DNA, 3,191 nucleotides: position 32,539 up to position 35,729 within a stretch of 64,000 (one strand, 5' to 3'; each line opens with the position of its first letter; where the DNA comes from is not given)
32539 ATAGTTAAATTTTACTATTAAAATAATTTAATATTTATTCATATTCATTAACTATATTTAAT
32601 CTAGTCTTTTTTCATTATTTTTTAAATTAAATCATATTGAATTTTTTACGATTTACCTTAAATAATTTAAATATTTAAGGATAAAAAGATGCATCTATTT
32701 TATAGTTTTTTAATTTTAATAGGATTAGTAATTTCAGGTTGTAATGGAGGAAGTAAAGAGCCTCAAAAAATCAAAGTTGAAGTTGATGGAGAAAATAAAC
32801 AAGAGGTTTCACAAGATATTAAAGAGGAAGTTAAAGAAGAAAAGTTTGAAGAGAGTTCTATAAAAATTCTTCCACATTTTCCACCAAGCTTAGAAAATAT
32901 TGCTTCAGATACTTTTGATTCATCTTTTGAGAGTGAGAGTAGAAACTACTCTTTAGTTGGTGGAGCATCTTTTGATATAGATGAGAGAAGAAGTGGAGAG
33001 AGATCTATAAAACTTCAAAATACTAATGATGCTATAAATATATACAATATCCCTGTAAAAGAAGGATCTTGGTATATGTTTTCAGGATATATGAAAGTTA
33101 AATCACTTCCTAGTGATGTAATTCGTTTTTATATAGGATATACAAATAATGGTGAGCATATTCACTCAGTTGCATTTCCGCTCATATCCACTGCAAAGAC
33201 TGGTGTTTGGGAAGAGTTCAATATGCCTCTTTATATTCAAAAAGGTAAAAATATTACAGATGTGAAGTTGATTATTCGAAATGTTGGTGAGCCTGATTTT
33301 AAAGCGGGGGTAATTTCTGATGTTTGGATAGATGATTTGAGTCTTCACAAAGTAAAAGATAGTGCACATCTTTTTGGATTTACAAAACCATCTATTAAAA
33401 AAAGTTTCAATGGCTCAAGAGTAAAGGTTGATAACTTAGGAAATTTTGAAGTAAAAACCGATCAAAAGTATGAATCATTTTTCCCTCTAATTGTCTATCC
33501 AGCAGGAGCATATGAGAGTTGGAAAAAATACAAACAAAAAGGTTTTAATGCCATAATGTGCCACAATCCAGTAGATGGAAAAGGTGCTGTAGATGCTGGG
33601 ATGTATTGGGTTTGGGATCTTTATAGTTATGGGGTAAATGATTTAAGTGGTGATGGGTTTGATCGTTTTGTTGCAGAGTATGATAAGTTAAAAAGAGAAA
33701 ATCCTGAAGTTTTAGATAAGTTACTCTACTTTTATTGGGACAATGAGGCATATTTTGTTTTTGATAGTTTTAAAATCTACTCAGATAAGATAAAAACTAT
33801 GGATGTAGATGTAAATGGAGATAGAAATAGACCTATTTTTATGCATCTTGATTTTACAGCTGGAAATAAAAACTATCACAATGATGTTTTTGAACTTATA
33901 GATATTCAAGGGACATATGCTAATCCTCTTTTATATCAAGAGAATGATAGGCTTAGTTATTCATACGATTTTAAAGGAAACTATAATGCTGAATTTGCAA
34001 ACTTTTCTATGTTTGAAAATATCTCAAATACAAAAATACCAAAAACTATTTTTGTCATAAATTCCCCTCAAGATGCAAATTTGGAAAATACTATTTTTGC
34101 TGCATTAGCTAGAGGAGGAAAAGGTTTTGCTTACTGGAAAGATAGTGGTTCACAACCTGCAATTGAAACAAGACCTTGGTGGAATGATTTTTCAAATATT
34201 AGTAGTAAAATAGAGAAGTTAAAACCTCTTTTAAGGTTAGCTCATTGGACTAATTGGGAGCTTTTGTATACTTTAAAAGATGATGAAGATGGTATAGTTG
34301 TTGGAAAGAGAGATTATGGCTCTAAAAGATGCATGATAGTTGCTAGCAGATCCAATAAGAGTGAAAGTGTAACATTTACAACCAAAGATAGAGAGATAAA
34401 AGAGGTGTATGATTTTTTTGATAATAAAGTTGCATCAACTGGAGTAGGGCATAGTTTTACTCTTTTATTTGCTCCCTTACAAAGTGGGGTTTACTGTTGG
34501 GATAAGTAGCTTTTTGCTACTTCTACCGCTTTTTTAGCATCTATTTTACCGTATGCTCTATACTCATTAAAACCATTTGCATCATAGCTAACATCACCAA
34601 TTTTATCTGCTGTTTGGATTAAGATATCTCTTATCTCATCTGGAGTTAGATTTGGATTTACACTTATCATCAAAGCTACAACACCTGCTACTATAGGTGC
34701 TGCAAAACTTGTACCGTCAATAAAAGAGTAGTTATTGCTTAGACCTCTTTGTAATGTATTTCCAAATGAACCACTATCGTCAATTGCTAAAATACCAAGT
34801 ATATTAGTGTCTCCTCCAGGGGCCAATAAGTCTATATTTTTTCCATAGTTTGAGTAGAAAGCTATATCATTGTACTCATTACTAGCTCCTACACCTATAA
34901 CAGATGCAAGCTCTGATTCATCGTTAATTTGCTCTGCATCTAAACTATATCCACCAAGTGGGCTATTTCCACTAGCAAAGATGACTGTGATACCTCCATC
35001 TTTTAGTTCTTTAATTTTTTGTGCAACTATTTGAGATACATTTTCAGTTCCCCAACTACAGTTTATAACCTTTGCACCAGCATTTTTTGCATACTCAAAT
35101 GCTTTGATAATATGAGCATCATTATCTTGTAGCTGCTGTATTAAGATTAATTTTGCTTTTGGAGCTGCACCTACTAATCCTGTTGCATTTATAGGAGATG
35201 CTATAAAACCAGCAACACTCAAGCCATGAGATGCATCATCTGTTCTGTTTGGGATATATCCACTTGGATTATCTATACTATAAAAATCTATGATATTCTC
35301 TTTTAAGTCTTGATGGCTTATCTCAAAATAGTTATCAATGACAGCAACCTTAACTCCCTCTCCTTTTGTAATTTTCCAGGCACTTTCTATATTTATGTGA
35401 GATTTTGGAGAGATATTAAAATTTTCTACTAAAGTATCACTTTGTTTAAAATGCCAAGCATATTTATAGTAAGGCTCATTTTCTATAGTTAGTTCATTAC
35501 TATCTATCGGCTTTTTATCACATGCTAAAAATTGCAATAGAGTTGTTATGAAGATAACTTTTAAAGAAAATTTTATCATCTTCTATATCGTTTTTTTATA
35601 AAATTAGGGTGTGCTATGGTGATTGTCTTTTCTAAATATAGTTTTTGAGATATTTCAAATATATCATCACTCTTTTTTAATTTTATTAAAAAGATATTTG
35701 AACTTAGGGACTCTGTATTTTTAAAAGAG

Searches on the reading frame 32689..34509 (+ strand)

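Call 39: search_protein_families(library=pfam, proteins=[window:32689-34509:+], max_evalue=0.001)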
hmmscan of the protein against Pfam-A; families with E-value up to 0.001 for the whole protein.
window:32689-34509:+ (606 aa): 1 family
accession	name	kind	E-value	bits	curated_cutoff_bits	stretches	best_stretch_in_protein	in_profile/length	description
PF02018.23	CBM_4_9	-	1.2e-06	29.4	25.9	1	79-196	8-129/136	Carbohydrate binding domain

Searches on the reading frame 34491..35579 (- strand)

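Call 39: search_protein_families(library=pfam, proteins=[window:34491-35579:-], max_evalue=0.001)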
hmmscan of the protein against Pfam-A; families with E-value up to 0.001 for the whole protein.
window:34491-35579:- (362 aa): 1 family
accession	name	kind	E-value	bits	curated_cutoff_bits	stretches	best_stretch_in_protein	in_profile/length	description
PF00082.27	Peptidase_S8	-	4.9e-49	167.6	21.8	1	73-328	1-277/288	Subtilase family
